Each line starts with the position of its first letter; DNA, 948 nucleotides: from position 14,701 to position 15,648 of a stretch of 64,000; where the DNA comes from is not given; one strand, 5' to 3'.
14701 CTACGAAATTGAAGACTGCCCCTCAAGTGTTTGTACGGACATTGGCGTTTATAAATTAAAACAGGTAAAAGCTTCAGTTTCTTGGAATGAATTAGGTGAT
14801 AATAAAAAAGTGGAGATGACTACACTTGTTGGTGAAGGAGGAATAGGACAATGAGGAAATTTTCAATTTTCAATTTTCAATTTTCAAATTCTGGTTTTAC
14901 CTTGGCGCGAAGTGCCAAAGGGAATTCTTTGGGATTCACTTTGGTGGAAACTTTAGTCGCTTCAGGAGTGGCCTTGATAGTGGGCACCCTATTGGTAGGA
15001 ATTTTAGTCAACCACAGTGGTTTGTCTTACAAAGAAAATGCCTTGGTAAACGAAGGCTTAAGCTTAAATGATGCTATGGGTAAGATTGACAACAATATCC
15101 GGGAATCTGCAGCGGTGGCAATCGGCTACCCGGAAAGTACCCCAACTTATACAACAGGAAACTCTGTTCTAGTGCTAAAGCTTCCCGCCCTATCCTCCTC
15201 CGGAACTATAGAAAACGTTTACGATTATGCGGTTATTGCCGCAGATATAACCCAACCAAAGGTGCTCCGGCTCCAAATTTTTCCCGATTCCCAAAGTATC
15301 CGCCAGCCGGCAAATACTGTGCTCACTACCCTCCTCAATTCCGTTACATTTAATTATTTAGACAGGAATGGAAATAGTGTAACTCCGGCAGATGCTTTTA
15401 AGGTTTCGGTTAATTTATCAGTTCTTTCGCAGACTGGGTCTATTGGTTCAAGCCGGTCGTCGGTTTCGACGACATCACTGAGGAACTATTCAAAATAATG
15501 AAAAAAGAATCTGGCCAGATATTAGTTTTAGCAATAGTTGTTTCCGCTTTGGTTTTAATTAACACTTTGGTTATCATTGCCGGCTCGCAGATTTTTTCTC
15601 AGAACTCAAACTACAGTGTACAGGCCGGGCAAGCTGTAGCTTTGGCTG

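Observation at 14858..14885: Heptanucleotide tandem repeat (AATTTTC)x4 at the 5' end of a pseudopilin gene: candidate phase-variation switch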

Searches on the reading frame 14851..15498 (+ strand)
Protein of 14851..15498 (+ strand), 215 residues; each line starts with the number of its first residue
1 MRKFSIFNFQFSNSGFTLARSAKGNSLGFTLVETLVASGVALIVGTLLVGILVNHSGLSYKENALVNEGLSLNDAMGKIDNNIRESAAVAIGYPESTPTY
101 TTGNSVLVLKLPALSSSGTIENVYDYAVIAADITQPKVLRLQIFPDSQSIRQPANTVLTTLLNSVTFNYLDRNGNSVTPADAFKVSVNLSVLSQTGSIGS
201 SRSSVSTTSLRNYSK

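Call 11: search_protein_families(library=pfam, proteins=[window:14851-15498:+], max_evalue=0.01)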
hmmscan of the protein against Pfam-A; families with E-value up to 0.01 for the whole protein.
window:14851-15498:+ (215 aa): 0 families

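Call 12: find_encoding_contigs(protein=window:14851-15498:+, flank=10000, max_places=10)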
Protein window:14851-15498:+ (215 aa): no gene with exactly this product is on record in the collection.
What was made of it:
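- Tried and rejected: An exact-product look-up of the 215-aa protein found nothing on record (call 12).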

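Call 18: find_homologous_proteins(query=window:14851-15498:+, max_evalue=0.001)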
Query window:14851-15498:+ (215 aa): 26 proteins with E <= 0.001 among 896 candidates.
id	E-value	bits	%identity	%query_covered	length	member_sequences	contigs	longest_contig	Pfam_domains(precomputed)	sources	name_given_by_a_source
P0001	1.8e-127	440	100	100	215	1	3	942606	-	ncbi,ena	-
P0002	8.8e-81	288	74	86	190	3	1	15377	-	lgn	-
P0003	6.3e-68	246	64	87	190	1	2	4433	-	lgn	-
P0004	6.9e-68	246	61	89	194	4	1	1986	-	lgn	-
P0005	7.2e-68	246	65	87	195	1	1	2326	-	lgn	-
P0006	2.2e-67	245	63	87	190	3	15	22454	-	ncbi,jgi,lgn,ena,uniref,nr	ncbi:hypothetical protein A3E45_01665 [Candidatus Daviesbacteria bacterium RIFCSPHIGHO2_12_FULL_43_1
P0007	2.5e-64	235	61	87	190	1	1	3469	-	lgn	-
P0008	4.4e-64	234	59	87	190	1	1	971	-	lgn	-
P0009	6.7e-64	233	60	87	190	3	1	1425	-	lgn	-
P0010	2.3e-63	231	59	87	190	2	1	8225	-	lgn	-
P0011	3.6e-63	231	64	86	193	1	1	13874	-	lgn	-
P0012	3.2e-60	221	58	87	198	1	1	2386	PF07963.18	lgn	-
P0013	9.5e-60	220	59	87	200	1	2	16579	-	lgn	-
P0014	1.0e-59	220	55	94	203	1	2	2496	-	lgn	-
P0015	1.4e-59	219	58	89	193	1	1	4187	-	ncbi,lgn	-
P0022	1.3e-54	203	54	87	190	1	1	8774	PF07963.18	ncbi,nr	ncbi:MAG: prepilin-type N-terminal cleavage/methylation domain-containing protein [Candidatus Davies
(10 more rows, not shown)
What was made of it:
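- On Type IV pilin / pseudopilin (class III signal peptide): Homologues P0012 and P0022 carry PF07963 (call 18).
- On Dispersed heptanucleotide repeat class (STRR-like): Homologue names place the organism in Candidatus Daviesbacteria (call 18).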

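Call 25: find_encoding_contigs(protein=window:14860-15498:+, flank=3000, max_places=10)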
Protein window:14860-15498:+ (212 aa): 2 contigs read that carry it; 1 place shown.
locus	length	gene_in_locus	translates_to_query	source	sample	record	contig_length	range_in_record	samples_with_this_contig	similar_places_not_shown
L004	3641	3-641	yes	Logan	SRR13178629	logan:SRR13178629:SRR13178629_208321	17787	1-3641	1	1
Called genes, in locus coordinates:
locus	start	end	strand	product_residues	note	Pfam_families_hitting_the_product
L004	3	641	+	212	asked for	?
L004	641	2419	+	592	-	-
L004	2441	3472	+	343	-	PF11104:PilM_2, PF06723:MreB_Mbl (weak), PF14450:FtsA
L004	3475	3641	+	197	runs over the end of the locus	-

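Call 26: find_encoding_contigs(protein=window:14902-15495:+, flank=3000, max_places=10)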
Protein seq(198 aa) (198 aa): no gene with exactly this product is on record in the collection.

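Call 27: find_encoding_contigs(protein=window:14929-15495:+, flank=3000, max_places=10)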
Protein seq(189 aa) (189 aa): no gene with exactly this product is on record in the collection.
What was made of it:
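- Tried and rejected: (189 aa), also found nothing (calls 26, 27).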

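Call 28: find_encoding_contigs(protein=P0002, flank=6000, max_places=6)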
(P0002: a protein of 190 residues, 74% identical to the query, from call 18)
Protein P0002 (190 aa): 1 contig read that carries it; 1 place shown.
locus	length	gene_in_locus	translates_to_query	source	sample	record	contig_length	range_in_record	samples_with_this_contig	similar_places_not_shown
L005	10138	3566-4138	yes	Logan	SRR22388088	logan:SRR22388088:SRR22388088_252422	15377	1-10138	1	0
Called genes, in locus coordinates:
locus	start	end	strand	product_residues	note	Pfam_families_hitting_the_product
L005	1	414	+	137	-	?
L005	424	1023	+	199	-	PF07963:N_methyl (weak)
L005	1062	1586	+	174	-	-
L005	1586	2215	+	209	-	PF07963:N_methyl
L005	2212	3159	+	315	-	-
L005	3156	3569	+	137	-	-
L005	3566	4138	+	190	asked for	-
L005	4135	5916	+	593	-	-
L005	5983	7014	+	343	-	PF11104:PilM_2, PF06723:MreB_Mbl (weak), PF14450:FtsA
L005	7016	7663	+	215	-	-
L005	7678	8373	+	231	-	PF04350:PilO (weak)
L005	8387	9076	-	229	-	PF01746:tRNA_m1G_MT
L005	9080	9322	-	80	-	PF13083:KH_KhpA-B, PF07650:KH_2 (faint)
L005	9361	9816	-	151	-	PF00886:Ribosomal_S16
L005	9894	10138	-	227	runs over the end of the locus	PF22935:RM44_endonuclase (weak), PF14622:Ribonucleas_3_3, PF00636:Ribonuclease_3, PF00035:dsrm, PF14709:DND1_DSRM (faint)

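Call 38: find_related_loci(query=window:14851-15498:+, collection=genome_contigs, flank=10000)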
Query window:14851-15498:+ (215 aa) in genome_contigs; peptide patterns used: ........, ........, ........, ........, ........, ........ (x = any residue, [..] = any of these).
600 stretches matched a pattern, but none encodes a relative of the query by tblastn (E <= 1e-3).
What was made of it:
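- Tried and rejected: A protein-guided locus search in GTDB genomes found no relatives (call 38).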

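Call 40: find_related_loci(query=window:14851-15498:+, collection=metagenome_contigs, flank=6000)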
Query window:14851-15498:+ (215 aa) in metagenome_contigs; peptide patterns used: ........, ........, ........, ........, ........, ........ (x = any residue, [..] = any of these).
600 stretches matched a pattern (row limit reached: there are more); 4 encode a relative of the query (tblastn E <= 1e-3); 4 distinct loci.
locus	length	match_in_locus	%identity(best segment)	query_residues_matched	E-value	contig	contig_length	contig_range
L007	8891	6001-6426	27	3-146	7e-7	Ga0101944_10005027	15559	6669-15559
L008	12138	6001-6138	43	1-61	1e-6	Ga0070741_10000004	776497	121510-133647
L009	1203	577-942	34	1-126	2e-6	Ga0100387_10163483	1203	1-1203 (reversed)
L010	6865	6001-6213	34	3-84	6e-6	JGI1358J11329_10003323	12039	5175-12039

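Call 59: find_homologous_proteins(query=L008:6001-6528:+, max_evalue=0.001)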
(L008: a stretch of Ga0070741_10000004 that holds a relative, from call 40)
Query L008:6001-6528:+ (175 aa): 4861 proteins with E <= 0.001 among 8000 candidates; the best 120 are listed.
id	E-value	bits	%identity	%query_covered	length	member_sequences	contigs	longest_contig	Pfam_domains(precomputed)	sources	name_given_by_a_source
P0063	1.6e-113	394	100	100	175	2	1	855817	PF07963.18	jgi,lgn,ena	-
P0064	2.5e-48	182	56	87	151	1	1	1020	PF08334.17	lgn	-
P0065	8.4e-43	164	51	100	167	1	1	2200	PF07963.18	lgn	-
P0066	4.7e-42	162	54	93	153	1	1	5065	PF07963.18,PF08334.17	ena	-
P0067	9.6e-42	161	54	94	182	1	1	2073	PF07963.18,PF08334.17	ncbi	-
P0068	4.2e-41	159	53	100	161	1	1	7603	PF07963.18,PF08334.17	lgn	-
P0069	4.5e-41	159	51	99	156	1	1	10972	PF07963.18,PF08334.17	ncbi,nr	ncbi:MAG: hypothetical protein A2W22_06855 [Candidatus Levybacteria bacterium RBG_16_35_11]|nr:MAG: 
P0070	1.8e-39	153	50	98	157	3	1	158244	PF07963.18,PF08334.17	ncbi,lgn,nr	ncbi:MAG: prepilin-type N-terminal cleavage/methylation domain-containing protein [Candidatus Levyba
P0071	1.4e-38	150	53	99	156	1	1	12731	PF07963.18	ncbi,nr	ncbi:MAG: hypothetical protein A2152_03440 [Candidatus Levybacteria bacterium RBG_16_35_6]|nr:MAG: h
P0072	2.2e-38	150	49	99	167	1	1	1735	PF07963.18,PF08334.17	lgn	-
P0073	3.4e-38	149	55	86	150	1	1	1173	PF07963.18,PF08334.17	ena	-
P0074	3.5e-38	149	52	94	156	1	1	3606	PF07963.18,PF08334.17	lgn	-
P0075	4.2e-38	149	53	85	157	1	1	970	PF07963.18,PF08334.17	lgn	-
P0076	7.7e-38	148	52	93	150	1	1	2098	PF07963.18,PF08334.17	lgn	-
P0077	1.6e-37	147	49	95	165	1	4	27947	PF07963.18,PF08334.17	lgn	-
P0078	3.4e-37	146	50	100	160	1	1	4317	PF07963.18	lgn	-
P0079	3.4e-37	146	53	84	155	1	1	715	PF07963.18,PF08334.17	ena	-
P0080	3.6e-37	146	54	86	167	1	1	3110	PF07963.18,PF08334.17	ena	-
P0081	4.0e-37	146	55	82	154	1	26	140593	PF07963.18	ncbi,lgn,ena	-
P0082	5.3e-37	145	51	93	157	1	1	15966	PF07963.18,PF08334.17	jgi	jgi:general secretion pathway protein G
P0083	8.4e-37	145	49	100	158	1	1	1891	PF07963.18,PF08334.17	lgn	-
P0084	1.1e-36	144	51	95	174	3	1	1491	PF07963.18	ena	-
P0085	2.2e-36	143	48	93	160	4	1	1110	PF07963.18,PF08334.17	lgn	-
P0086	2.3e-36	143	48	89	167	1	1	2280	PF07963.18,PF08334.17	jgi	jgi:general secretion pathway protein G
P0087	2.4e-36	143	54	78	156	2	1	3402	PF07963.18,PF08334.17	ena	-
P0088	2.9e-36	143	54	88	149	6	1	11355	PF07963.18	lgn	-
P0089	3.2e-36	143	51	98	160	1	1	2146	PF07963.18,PF08334.17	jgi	jgi:general secretion pathway protein G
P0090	3.5e-36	143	51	88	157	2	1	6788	PF07963.18,PF08334.17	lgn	-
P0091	4.2e-36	142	48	99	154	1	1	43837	PF07963.18,PF08334.17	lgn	-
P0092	4.5e-36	142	54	82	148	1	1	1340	PF07963.18,PF08334.17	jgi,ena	-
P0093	4.6e-36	142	53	86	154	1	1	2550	PF07963.18,PF08334.17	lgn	-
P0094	6.3e-36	142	48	100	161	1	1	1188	PF07963.18,PF08334.17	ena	-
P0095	8.3e-36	141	54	79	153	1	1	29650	PF07963.18,PF08334.17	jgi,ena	jgi:general secretion pathway protein G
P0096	9.8e-36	141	47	93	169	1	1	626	PF07963.18,PF08334.17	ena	-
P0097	1.0e-35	141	48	100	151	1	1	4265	PF07963.18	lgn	-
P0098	1.2e-35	141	53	89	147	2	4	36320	PF07963.18,PF08334.17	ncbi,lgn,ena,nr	ncbi:MAG: hypothetical protein A3F31_01625 [Candidatus Levybacteria bacterium RIFCSPHIGHO2_12_FULL_3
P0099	1.3e-35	141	48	86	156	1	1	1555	PF07963.18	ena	-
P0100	1.3e-35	141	49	93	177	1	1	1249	PF07963.18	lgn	-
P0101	1.3e-35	141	53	86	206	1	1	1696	PF07963.18,PF08334.17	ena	-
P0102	1.8e-35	140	51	93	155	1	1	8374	PF07963.18,PF08334.17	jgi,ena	-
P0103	2.0e-35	140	49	100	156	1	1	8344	PF07963.18,PF08334.17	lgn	-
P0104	2.0e-35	140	48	93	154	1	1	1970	PF07963.18,PF08334.17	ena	-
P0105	2.3e-35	140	50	86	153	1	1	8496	PF07963.18,PF08334.17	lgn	-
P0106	3.3e-35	140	49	93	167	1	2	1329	PF07963.18,PF08334.17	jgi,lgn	jgi:type II secretion system protein G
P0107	3.7e-35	139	50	93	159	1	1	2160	PF07963.18,PF08334.17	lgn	-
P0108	4.3e-35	139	56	81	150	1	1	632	PF07963.18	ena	-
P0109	4.6e-35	139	52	85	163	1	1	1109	PF07963.18,PF08334.17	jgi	jgi:general secretion pathway protein G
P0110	6.1e-35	139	51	93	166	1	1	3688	PF07963.18,PF08334.17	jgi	-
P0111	7.8e-35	138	48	91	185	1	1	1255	PF07963.18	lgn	-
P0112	8.9e-35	138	44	93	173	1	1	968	PF07963.18,PF08334.17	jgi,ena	jgi:type II secretion system protein G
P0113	9.8e-35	138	48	98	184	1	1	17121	PF07963.18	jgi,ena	-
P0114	1.1e-34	138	52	82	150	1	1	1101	PF07963.18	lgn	-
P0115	1.2e-34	138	46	99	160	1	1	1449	PF07963.18,PF08334.17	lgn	-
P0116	1.4e-34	137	45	93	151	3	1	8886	PF07963.18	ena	-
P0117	1.5e-34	137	51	95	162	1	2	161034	PF07963.18,PF08334.17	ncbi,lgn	-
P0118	1.7e-34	137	55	79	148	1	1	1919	PF07963.18,PF08334.17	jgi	-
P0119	1.9e-34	137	49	93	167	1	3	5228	PF07963.18,PF08334.17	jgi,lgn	jgi:general secretion pathway protein G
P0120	2.0e-34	137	54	86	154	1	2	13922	PF07963.18,PF08334.17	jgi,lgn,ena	-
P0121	2.1e-34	137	51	92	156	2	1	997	PF07963.18,PF08334.17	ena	-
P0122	2.1e-34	137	54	95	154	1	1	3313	PF07963.18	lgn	-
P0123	2.3e-34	137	52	91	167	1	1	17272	PF07963.18,PF08334.17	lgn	-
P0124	2.3e-34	137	48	95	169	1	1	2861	PF07963.18,PF08334.17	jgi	jgi:type II secretion system protein G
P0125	2.4e-34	137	50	95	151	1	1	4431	PF07963.18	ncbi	-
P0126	2.6e-34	137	51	98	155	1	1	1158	PF07963.18,PF08334.17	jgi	jgi:general secretion pathway protein G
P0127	2.6e-34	137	50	93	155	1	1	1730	PF07963.18,PF08334.17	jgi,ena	-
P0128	2.7e-34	137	48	100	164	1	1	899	PF07963.18,PF08334.17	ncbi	-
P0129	2.8e-34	136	52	88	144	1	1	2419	PF07963.18,PF08334.17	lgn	-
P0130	2.9e-34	136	54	79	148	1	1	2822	PF07963.18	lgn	-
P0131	3.0e-34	136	49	94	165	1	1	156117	PF07963.18,PF08334.17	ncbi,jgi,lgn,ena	-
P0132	3.2e-34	136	51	93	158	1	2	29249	PF07963.18,PF08334.17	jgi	jgi:type II secretion system protein G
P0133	3.5e-34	136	55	78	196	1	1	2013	PF07963.18,PF08334.17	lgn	-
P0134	3.7e-34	136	55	87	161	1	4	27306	PF07963.18,PF08334.17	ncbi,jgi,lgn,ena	-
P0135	3.8e-34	136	46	90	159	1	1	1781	PF07963.18,PF08334.17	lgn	-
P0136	4.3e-34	136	47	87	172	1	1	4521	PF07963.18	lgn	-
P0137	4.4e-34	136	48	86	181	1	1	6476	PF07963.18,PF08334.17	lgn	-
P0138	4.5e-34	136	49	92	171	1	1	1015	PF07963.18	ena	-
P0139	4.6e-34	136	52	89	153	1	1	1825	PF07963.18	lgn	-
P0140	4.6e-34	136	49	97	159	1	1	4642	PF07963.18,PF08334.17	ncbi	-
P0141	5.9e-34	135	56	78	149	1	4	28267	PF07963.18,PF08334.17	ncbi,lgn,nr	ncbi:MAG: prepilin-type N-terminal cleavage/methylation domain-containing protein [Candidatus Levyba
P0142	6.3e-34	135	50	79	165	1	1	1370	PF07963.18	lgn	-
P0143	6.9e-34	135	50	93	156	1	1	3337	PF07963.18,PF08334.17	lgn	-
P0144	7.9e-34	135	49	100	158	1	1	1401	PF07963.18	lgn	-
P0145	8.0e-34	135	51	93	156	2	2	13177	PF07963.18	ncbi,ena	-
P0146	8.8e-34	135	52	83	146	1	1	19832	PF07963.18,PF08334.17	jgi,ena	jgi:general secretion pathway protein G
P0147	8.9e-34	135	51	93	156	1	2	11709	PF07963.18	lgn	-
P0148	9.4e-34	135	49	81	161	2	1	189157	PF07963.18,PF08334.17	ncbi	-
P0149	1.0e-33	135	51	93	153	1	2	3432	PF07963.18,PF08334.17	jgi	-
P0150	1.0e-33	135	43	93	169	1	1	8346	PF07963.18,PF08334.17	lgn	-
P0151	1.1e-33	135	53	83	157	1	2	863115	PF07963.18,PF08334.17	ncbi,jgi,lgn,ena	-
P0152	1.1e-33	135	55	81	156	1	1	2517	PF07963.18,PF08334.17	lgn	-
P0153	1.1e-33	135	50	99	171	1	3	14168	PF07963.18,PF08334.17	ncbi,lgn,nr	ncbi:MAG: prepilin-type N-terminal cleavage/methylation domain-containing protein [Patescibacteria g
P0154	1.2e-33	134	52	82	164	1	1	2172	PF07963.18,PF08334.17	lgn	-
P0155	1.4e-33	134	48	95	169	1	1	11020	PF07963.18,PF08334.17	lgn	-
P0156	1.6e-33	134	46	95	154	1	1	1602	PF07963.18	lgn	-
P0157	1.8e-33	134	50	87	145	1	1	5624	PF07963.18,PF08334.17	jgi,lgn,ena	-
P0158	1.9e-33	134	48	83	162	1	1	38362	PF07963.18,PF08334.17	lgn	-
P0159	2.0e-33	134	49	86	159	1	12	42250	PF07963.18,PF08334.17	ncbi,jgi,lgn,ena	-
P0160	2.1e-33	134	57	77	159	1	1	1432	PF07963.18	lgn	-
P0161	2.1e-33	134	48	91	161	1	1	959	PF07963.18,PF08334.17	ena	-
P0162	2.2e-33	134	53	77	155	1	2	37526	PF07963.18,PF08334.17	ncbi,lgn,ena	-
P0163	2.3e-33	134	49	89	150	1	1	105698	PF07963.18,PF08334.17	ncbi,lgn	-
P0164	2.8e-33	133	53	81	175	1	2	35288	PF07963.18,PF08334.17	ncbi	-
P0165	3.0e-33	133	49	89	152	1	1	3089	PF07963.18,PF08334.17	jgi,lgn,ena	-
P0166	3.1e-33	133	45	89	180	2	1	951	PF07963.18,PF08334.17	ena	-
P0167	3.5e-33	133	53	78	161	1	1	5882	PF07963.18,PF08334.17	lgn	-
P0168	3.6e-33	133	55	75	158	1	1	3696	PF07963.18,PF08334.17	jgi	jgi:type II secretion system protein G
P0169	3.9e-33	133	50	92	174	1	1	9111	PF07963.18,PF08334.17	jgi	jgi:general secretion pathway protein G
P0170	4.1e-33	133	49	75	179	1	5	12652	PF07963.18,PF08334.17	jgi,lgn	-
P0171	4.3e-33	133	48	92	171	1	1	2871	PF07963.18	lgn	-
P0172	4.3e-33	133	46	95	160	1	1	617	PF07963.18,PF08334.17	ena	-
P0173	4.3e-33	133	50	82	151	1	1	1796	PF07963.18,PF08334.17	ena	-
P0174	4.3e-33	133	49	78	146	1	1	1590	PF07963.18,PF08334.17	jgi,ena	-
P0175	4.4e-33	133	49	77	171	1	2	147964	PF07963.18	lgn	-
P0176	4.5e-33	133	50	94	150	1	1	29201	PF07963.18,PF08334.17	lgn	-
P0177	4.7e-33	133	51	87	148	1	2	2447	PF07963.18,PF08334.17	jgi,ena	jgi:general secretion pathway protein G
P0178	5.0e-33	132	47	99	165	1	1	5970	PF07963.18,PF08334.17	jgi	-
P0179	5.8e-33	132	49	92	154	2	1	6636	PF07963.18,PF08334.17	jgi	jgi:type II secretion system protein G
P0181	6.3e-33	132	49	84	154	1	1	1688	PF07963.18,PF08334.17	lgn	-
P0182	6.5e-33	132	47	97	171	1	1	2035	PF07963.18,PF08334.17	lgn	-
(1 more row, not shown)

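Call 63: find_encoding_contigs(protein=P0111, flank=1500, max_places=3)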
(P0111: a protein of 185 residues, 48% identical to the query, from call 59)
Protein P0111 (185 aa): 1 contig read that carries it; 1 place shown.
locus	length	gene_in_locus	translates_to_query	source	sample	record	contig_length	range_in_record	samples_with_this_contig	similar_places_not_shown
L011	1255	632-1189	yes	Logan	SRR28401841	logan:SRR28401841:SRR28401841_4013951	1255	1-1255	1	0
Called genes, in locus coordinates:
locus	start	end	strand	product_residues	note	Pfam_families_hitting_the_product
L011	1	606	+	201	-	?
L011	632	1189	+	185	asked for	PF07963:N_methyl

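Call 64: find_encoding_contigs(protein=P0153, flank=1500, max_places=3)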
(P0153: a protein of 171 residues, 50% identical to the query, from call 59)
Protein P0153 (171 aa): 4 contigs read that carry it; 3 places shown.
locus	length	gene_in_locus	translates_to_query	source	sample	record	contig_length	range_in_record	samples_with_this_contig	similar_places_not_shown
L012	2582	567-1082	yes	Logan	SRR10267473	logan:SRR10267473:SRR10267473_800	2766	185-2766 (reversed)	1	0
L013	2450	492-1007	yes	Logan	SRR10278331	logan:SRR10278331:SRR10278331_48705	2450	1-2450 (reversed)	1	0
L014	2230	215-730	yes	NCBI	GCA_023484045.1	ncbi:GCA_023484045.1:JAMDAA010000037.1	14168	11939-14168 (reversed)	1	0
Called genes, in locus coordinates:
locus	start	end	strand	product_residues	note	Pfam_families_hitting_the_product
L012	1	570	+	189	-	?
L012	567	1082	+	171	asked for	PF07963:N_methyl, PF08334:T2SSG (faint)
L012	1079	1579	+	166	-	PF07963:N_methyl (weak)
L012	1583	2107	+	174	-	-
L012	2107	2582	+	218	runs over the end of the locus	-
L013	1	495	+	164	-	?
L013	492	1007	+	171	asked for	PF07963:N_methyl, PF08334:T2SSG (faint)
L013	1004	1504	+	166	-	PF07963:N_methyl (weak)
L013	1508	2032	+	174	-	-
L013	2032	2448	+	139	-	?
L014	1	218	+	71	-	?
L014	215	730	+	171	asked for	PF07963:N_methyl, PF08334:T2SSG (faint)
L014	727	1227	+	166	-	PF07963:N_methyl (weak)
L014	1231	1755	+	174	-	-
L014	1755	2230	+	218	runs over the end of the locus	-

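Call 65: find_encoding_contigs(protein=P0134, flank=1500, max_places=4)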
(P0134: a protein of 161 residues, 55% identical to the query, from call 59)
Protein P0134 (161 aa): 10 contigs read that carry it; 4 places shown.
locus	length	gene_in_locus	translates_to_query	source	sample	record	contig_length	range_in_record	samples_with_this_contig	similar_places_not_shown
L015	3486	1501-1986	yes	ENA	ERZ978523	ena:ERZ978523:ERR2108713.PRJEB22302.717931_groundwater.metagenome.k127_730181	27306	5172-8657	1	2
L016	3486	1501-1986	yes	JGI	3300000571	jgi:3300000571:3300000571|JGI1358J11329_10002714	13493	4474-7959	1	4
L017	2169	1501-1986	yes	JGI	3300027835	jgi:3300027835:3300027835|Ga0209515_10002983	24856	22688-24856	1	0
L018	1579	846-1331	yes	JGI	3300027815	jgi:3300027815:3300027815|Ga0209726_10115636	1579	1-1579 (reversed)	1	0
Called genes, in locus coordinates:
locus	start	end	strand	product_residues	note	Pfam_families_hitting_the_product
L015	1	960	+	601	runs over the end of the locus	-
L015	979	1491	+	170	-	PF07963:N_methyl, PF08334:T2SSG (weak)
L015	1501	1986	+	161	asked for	PF07963:N_methyl, PF08334:T2SSG (weak)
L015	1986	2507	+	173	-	PF07963:N_methyl (weak)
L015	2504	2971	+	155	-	-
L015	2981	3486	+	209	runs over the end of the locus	-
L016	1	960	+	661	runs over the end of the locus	PF07963:N_methyl (weak)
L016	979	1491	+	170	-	PF07963:N_methyl, PF08334:T2SSG (weak)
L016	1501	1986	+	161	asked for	PF07963:N_methyl, PF08334:T2SSG (weak)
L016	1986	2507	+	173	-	PF07963:N_methyl (weak)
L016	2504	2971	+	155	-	-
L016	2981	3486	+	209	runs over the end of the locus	-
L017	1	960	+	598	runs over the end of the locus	-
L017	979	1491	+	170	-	PF07963:N_methyl, PF08334:T2SSG (weak)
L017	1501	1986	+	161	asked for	PF07963:N_methyl, PF08334:T2SSG (weak)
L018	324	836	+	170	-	PF07963:N_methyl, PF08334:T2SSG (weak)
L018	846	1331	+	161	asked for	PF07963:N_methyl, PF08334:T2SSG (weak)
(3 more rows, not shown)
